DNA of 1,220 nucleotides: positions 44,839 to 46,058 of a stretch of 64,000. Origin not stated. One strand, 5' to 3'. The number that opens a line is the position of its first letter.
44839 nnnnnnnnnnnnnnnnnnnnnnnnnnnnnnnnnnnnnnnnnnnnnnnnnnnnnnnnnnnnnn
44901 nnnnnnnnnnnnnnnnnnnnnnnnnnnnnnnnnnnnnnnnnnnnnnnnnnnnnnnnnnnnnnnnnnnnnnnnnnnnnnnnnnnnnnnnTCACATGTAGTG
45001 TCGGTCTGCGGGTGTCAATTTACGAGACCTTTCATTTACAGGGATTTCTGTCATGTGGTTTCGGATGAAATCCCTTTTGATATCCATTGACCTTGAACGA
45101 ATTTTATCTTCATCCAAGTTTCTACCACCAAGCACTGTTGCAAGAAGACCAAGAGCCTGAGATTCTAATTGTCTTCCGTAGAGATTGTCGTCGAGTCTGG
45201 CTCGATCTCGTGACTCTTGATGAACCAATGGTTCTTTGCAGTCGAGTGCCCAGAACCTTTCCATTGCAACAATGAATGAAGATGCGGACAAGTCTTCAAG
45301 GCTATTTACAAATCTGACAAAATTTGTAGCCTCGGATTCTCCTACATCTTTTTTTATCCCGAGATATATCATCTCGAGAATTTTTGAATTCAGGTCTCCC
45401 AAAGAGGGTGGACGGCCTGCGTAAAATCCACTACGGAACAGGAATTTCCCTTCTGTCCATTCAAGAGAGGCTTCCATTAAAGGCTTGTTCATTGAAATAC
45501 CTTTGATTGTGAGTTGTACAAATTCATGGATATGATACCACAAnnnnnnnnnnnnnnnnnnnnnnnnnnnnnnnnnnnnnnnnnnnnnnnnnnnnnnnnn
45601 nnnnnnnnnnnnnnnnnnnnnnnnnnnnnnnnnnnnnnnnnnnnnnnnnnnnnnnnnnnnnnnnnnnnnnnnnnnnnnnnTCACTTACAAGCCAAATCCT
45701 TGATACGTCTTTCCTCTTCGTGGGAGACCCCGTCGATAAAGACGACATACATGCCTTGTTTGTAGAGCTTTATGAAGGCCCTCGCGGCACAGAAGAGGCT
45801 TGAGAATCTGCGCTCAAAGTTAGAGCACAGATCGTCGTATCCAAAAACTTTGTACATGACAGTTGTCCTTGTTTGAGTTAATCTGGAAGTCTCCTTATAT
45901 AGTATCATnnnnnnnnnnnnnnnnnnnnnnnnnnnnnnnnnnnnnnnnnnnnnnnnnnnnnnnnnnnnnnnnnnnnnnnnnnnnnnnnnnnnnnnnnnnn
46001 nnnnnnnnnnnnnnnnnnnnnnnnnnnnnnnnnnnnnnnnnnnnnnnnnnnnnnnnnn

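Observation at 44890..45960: Mini accessory islet: two orphan genes bracketed by copies of a 13-nt motif, one inside a CRISPR type I-E-like repeat hairpin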

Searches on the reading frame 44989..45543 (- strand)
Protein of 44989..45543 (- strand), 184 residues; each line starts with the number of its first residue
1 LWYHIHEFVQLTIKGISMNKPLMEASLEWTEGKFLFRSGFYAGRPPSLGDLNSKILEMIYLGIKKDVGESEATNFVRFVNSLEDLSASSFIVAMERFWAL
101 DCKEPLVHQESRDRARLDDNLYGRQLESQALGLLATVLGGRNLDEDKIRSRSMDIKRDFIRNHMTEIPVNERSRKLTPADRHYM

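Call 7: search_protein_families(library=pfam, proteins=[window:44989-45543:-], max_evalue=0.1)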
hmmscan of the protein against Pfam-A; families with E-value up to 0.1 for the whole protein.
window:44989-45543:- (184 aa): 0 families

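Call 10: search_protein_families(library=phrogs, proteins=[window:44989-45543:-], max_evalue=1)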
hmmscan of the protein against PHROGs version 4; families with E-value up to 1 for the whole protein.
window:44989-45543:- (184 aa): 0 families

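Call 11: search_protein_families(library=ncbifam, proteins=[window:44989-45543:-], max_evalue=1)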
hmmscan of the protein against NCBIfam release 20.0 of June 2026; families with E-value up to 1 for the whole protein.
window:44989-45543:- (184 aa): 0 families

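Call 12: search_protein_families(library=padloc, proteins=[window:44989-45543:-], max_evalue=1)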
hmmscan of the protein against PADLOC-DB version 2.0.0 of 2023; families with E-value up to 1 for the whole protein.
window:44989-45543:- (184 aa): 0 families
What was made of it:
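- Tried and rejected: Pfam, PHROGs, NCBIfam and PADLOC gave nothing (calls 7, 10-12).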

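Call 13: find_homologous_proteins(query=window:44992-45492:-, max_evalue=0.01)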
Query seq(167 aa) (167 aa): 16 proteins with E <= 0.01 among 65 candidates.
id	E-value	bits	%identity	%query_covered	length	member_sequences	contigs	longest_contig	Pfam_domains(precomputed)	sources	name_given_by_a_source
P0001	2.2e-105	367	100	100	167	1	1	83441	-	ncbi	-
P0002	2.1e-46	176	57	92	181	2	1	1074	-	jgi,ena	-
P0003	4.8e-44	168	57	90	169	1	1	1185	-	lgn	-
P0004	4.0e-43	165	57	89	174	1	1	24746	-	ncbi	-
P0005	1.6e-42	163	53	89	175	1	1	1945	-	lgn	-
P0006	2.0e-41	159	53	92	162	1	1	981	-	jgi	jgi:hypothetical protein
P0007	7.1e-39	151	52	93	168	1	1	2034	-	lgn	-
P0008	1.1e-35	141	47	100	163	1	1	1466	-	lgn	-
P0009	6.1e-35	138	51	86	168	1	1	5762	-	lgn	-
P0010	3.6e-34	136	50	90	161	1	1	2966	-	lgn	-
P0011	1.7e-32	130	47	99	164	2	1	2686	-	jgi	jgi:hypothetical protein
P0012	2.8e-31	127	46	89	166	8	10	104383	-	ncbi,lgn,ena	ncbi:MAG TPA: hypothetical protein VI953_00480 [Candidatus Paceibacterota bacterium]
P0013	2.2e-29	120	49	83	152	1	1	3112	-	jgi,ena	-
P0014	3.1e-27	113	47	84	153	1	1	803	-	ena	-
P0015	5.8e-27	112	47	86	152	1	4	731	-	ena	-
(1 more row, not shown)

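Call 15: find_encoding_contigs(protein=P0012, flank=4000, max_places=4)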
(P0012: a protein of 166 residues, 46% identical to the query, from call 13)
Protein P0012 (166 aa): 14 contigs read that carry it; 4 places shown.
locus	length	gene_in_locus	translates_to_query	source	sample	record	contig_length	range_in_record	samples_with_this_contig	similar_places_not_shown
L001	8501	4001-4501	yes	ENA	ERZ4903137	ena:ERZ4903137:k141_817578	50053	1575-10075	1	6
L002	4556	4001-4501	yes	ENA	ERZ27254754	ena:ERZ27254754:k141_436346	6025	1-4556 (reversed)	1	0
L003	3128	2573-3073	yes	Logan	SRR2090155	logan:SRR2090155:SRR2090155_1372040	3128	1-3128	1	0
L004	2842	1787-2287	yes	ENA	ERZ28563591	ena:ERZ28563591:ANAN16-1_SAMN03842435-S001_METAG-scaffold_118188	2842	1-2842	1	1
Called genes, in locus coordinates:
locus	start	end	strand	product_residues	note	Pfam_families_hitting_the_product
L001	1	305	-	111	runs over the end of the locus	PF01934:HepT-like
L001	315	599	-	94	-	PF01909:NTP_transf_2, PF18765:Polbeta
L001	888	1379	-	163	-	PF00293:NUDIX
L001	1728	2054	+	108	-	-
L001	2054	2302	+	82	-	PF01541:GIY-YIG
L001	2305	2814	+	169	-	PF09997:DUF2238 (weak)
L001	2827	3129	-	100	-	-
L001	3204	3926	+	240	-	PF02535:Zip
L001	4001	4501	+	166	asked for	-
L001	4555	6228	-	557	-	PF00999:Na_H_Exchanger, PF02254:TrkA_N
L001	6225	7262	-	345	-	PF05496:RuvB_N (weak), PF06068:TIP49 (faint), PF13177:DNA_pol3_delta2 (weak), PF00004:AAA, PF13173:AAA_14 (faint), PF13401:AAA_22 (faint), PF13177:DNA_pol3_delta2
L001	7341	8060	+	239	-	PF00215:OMPdecase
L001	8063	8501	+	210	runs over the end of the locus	PF00156:Pribosyltran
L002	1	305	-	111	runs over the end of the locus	PF01934:HepT-like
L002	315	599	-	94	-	PF01909:NTP_transf_2, PF18765:Polbeta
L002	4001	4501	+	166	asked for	-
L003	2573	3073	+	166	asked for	-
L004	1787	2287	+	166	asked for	-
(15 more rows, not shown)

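Call 16: find_encoding_contigs(protein=P0004, flank=4000, max_places=3)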
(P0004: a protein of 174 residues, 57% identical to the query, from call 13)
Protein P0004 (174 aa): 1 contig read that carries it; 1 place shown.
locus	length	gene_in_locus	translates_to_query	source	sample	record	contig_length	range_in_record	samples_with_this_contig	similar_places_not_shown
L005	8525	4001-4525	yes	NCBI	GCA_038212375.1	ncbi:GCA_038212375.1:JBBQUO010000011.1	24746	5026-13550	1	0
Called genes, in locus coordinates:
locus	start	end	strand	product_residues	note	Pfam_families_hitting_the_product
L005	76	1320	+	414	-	PF00817:IMS, PF11799:IMS_C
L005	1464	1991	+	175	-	-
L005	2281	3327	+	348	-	-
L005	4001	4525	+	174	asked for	-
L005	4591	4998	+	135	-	PF08327:AHSA1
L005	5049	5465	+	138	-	-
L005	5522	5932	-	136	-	PF08570:DUF1761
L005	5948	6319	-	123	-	PF09685:MamF_MmsF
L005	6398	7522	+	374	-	PF00149:Metallophos, PF12850:Metallophos_2 (weak)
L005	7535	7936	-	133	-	-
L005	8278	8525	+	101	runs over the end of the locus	-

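Call 21: find_encoding_contigs(protein=P0001, flank=10000, max_places=3)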
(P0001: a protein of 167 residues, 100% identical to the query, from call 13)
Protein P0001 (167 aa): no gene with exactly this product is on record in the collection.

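Call 64: predict_structure(alignment_id=A1)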
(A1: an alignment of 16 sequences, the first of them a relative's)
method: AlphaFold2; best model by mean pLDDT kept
length: 167 residues; sequences in the alignment: 16
mean_pLDDT: 91.3   pTM: 0.86
mean pLDDT of the five models: 91.3, 90.2, 89.8, 89.3, 88.9
residues with pLDDT >= 90: 126; 70-90: 28; 50-70: 12; < 50: 1
segments of 3 or more residues with pLDDT < 50: none
pLDDT, mean of each block of 10 residues (from residue 1): 92 97 95 98 98 98 97 98 97 94 85 87 82 95 98 75 54
secondary structure, 60 per line:
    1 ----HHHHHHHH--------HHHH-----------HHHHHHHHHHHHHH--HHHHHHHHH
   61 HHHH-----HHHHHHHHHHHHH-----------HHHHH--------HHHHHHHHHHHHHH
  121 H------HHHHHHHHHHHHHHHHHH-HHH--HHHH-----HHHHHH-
elements in order: H5-12 H21-24 H36-49 H52-64 H70-82 H94-98 H107-121 H128-145 H152-155 H161-166

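Call 65: list_cluster_members(proteins=[P0001, P0018, P0019])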
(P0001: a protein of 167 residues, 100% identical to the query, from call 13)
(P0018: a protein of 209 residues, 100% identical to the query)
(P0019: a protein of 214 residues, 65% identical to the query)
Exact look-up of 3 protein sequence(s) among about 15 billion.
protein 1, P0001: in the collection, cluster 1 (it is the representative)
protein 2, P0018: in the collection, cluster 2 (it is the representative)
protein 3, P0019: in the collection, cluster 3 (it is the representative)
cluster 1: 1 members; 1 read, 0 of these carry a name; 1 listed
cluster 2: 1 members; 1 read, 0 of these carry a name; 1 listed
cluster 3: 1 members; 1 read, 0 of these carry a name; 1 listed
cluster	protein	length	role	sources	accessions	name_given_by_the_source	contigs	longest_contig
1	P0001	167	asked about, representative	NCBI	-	-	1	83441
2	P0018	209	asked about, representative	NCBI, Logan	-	-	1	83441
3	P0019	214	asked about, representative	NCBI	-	-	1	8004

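Call 68: fold_search(model_id=the predicted structure, library=pdb)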
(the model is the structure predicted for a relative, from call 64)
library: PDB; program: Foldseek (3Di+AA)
matches with E <= 10: 42; with E <= 0.001: 0
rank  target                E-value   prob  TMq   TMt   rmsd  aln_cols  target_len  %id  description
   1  1rc7_A                1.3e+00  0.06  0.19  0.15  15.1       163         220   13  Crystal structure of RNase III Mutant E110K from Aquifex Aeolicus complexed with ds-RNA at 2.15 Angstrom Resolution (released 2004-03-30)
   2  1yyk_A                1.8e+00  0.05  0.19  0.15  15.3       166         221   11  Crystal structure of RNase III from Aquifex Aeolicus complexed with double-stranded RNA at 2.5-angstrom resolution (released 2005-11-22)
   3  7uik_p                2.1e+00  0.06  0.20  0.06  16.8       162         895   12  Mediator-PIC Early (Tail A + Upstream DNA & Activator) (released 2023-03-01)
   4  7uic_p                2.1e+00  0.06  0.20  0.06  16.8       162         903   12  Mediator-PIC Early (Tail A) (released 2023-02-15)
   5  1jfz_B                2.3e+00  0.05  0.20  0.21  14.6       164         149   13  Crystal Structure of MN(II)-Complex of RNAse III Endonuclease Domain from Aquifex Aeolicus at 2.10 Angstrom Resolution (released 2001-12-19)
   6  4pr9_B                2.3e+00  0.02  0.13  0.13  17.5       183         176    9  Human Vinculin (residues 891-1066) in complex with PIP (released 2014-12-10)
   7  8g9k_B                2.8e+00  0.06  0.18  0.16  14.6       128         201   14  Geometrically programmable nanomaterial construction using regularized protein building blocks (released 2024-03-13)
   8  8k2p_B                3.3e+00  0.03  0.13  0.10  15.7       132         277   13  Crystal structure of CtGST-F76A (released 2024-03-13)
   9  8w1a_A                3.3e+00  0.03  0.15  0.11  18.1       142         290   11  Cryo-EM Structure of KSHV ORF74 Apo Dimer at 2.8A (released 2025-08-27)
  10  5tf3                  3.9e+00  0.03  0.16  0.15  13.7       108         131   12  Crystal Structure of Protein of Unknown Function YPO2564 from Yersinia pestis (released 2016-10-19)
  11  1jfz_A                3.9e+00  0.03  0.19  0.20  15.4       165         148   13  Crystal Structure of MN(II)-Complex of RNAse III Endonuclease Domain from Aquifex Aeolicus at 2.10 Angstrom Resolution (released 2001-12-19)
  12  5l0g_C                4.1e+00  0.01  0.13  0.13  16.4       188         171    9  Human metavinculin MVt Q971R, R975D, T978R mutant (residues 959-1134) in complex with PIP2 (released 2016-08-31)
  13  8g9k_A                4.3e+00  0.04  0.17  0.15  13.4       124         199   14  Geometrically programmable nanomaterial construction using regularized protein building blocks (released 2024-03-13)
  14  9gbt_A                4.5e+00  0.03  0.21  0.18  14.7       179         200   11  De novo designed retro-aldolase 13 (RAD13) (released 2025-08-13)
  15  7yp0_A                4.5e+00  0.03  0.15  0.11  15.1       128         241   12  Crystal structure of CtGST (released 2024-02-07)
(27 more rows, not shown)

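Call 81: find_encoding_contigs(protein=P0009, flank=5000, max_places=2)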
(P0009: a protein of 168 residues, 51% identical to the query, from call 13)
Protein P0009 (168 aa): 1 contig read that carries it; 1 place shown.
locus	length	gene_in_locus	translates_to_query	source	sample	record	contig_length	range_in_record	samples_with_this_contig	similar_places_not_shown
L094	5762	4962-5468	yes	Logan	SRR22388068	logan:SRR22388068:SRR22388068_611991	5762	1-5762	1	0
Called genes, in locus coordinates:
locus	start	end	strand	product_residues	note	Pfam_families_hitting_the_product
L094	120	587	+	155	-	PF00578:AhpC-TSA, PF08534:Redoxin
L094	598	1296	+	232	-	PF03266:NTPase_1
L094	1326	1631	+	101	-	-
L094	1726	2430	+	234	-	-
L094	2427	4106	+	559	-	PF02384:N6_Mtase, PF07669:Eco57I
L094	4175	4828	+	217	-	-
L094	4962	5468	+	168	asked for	-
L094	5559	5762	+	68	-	?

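Call 82: find_encoding_contigs(protein=P0013, flank=5000, max_places=2)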
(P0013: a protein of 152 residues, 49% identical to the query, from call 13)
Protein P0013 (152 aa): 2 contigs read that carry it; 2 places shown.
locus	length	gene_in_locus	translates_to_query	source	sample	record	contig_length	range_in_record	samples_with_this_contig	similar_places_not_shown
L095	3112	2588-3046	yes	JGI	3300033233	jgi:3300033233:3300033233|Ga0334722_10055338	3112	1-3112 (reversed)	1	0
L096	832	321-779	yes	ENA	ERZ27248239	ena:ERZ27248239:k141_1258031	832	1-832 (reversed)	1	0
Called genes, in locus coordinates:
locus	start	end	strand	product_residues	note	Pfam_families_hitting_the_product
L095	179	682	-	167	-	-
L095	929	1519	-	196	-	PF01209:Ubie_methyltran, PF13489:Methyltransf_23, PF02353:CMAS, PF05175:MTS, PF06325:PrmA, PF13847:Methyltransf_31, PF08241:Methyltransf_11, PF08242:Methyltransf_12, +3 more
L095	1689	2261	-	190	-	PF00929:RNase_T, PF13482:RNase_H_2 (faint), PF16473:Rv2179c-like (weak)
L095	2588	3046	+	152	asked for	-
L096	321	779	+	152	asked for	-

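Call 83: find_encoding_contigs(protein=P0010, flank=5000, max_places=2)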
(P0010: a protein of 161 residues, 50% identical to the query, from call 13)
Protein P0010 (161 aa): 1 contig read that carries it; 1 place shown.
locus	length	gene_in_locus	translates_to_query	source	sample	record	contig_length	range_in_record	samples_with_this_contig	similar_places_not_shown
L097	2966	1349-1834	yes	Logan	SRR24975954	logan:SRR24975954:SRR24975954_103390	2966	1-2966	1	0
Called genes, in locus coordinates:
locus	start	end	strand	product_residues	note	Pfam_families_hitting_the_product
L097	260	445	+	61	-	PF04945:YHS (faint)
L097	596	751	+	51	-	-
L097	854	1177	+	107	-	-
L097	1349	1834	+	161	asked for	-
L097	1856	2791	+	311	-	-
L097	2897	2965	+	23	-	?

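Call 92: search_protein_representatives(alignment_id=A1)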
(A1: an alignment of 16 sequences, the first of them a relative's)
Query: 16 sequences, 166 profile positions. Proteins with E-value up to 0.001 (for the whole library): 468; up to 1e-10: 200; up to 1e-30: 49. The best 150 are listed.
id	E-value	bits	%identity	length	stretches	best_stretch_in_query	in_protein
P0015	3.5e-56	205.7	-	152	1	3-158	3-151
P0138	1.7e-53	197.0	-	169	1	7-159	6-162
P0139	8.5e-53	194.7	-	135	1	22-156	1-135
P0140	4.1e-52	192.5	-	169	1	3-159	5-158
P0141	1.3e-51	190.9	-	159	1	8-157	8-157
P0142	2.0e-51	190.2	-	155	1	5-157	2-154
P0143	5.4e-50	185.6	-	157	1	5-157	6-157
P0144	6.2e-50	185.4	-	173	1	4-162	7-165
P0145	3.9e-49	182.8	-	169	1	5-159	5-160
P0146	8.8e-48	178.4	-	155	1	4-152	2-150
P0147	7.1e-47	175.4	-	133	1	35-160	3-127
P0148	1.1e-46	174.8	-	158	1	6-158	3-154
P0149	7.4e-46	172.1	-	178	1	10-159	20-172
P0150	1.7e-45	170.9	-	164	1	10-158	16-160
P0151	2.0e-45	170.7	-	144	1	10-151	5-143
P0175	4.5e-36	140.3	-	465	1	8-148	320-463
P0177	2.0e-35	138.2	-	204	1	6-130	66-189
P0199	9.2e-24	100.3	-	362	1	7-151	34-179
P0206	5.6e-22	94.4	-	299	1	20-146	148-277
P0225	5.0e-18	81.6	-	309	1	5-156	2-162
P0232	1.0e-16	77.4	-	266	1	3-146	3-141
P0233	1.1e-16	77.3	-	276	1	4-154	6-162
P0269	6.4e-14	68.2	-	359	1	17-163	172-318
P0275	1.2e-13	67.3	-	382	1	20-129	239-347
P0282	6.0e-13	65.1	-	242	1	9-151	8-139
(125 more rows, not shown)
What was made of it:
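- Checked: The 184-aa ORF is really a 167-aa gene (ATG at 45492) with 16 homologues at 45-57% identity and 468 clusters at 50% identity (calls 13, 92).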

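Call 93: search_protein_families(library=pfam, proteins=[P0175, P0199, P0206, P0225, P0232, P0233, P0269, P0275, P0282, P0177], max_evalue=0.01)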
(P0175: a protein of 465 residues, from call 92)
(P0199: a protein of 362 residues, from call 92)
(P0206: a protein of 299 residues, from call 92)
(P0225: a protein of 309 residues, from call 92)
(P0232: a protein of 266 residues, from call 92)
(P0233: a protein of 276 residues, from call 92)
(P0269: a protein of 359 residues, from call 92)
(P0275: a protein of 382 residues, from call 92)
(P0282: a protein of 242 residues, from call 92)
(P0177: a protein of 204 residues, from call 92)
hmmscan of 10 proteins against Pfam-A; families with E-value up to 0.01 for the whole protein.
P0175 (465 aa): 0 families

P0199 (362 aa): 0 families

P0206 (299 aa): 0 families

P0225 (309 aa): 0 families

P0232 (266 aa): 0 families

P0233 (276 aa): 0 families

P0269 (359 aa): 0 families

P0275 (382 aa): 0 families

P0282 (242 aa): 0 families

P0177 (204 aa): 0 families
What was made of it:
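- Tried and rejected: Longer family members carry no Pfam domains (call 93).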

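Call 98: search_dna_similar(query=P0001, collection=phages, mode=protein, max_evalue=0.001, max_rows=10)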
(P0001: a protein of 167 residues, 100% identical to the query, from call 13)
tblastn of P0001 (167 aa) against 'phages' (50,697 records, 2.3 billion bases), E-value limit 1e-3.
No match.

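Call 99: search_dna_similar(query=P0001, collection=plasmids, mode=protein, max_evalue=0.001, max_rows=10)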
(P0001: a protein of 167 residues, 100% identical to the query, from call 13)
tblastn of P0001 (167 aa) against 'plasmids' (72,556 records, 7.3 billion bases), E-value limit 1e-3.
No match.

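Call 101: find_related_loci(query=A1, collection=viral_contigs, flank=5000)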
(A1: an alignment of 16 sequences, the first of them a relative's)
Query A1 (167 aa) in viral_contigs; peptide patterns used: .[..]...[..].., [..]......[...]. (x = any residue, [..] = any of these).
48 stretches matched a pattern, but none encodes a relative of the query by tblastn (E <= 1e-3).
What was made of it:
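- Tried and rejected: A profile scan of IMG/VR found no relative (call 101).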

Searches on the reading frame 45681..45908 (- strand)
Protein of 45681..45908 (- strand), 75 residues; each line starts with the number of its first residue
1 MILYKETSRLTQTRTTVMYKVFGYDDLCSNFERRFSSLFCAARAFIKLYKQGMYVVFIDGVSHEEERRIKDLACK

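Call 7: search_protein_families(library=pfam, proteins=[window:45681-45908:-], max_evalue=0.1)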
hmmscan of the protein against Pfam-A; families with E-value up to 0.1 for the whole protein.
window:45681-45908:- (75 aa): 0 families

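Call 10: search_protein_families(library=phrogs, proteins=[window:45681-45908:-], max_evalue=1)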
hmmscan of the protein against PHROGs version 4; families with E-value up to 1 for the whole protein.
window:45681-45908:- (75 aa): 1 family
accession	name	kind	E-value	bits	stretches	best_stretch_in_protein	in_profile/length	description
phrog_4622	-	unknown function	0.053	14.9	1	45-72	32-58/68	-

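Call 11: search_protein_families(library=ncbifam, proteins=[window:45681-45908:-], max_evalue=1)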
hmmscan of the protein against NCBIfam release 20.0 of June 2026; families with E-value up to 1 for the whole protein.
window:45681-45908:- (75 aa): 1 family
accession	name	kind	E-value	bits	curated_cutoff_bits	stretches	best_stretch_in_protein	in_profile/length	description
NF050062.1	FlagModPtmA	equivalog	0.018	14.6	350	1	14-58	97-141/256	flagellin modification protein PtmA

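Call 12: search_protein_families(library=padloc, proteins=[window:45681-45908:-], max_evalue=1)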
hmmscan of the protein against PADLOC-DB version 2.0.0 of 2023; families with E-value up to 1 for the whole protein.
window:45681-45908:- (75 aa): 0 families

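Call 14: find_homologous_proteins(query=window:45684-45908:-, max_evalue=0.01)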
Query seq(75 aa) (75 aa): 1 proteins with E <= 0.01 among 1 candidates.
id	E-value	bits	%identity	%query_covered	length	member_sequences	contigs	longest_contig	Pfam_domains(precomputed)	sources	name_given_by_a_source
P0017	1.9e-17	80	74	77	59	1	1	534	-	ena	-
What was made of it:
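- Checked: The 75-aa ORF is a 58-aa gene with one homologue at 74% identity (call 14).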

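Call 17: find_encoding_contigs(protein=P0017, flank=4000, max_places=3)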
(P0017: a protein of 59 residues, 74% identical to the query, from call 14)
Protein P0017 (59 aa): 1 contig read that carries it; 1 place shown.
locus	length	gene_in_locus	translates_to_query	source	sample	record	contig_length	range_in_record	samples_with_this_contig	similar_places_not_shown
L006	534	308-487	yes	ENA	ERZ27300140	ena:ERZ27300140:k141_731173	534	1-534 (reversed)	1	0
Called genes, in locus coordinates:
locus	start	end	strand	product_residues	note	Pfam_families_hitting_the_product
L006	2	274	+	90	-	?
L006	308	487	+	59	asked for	-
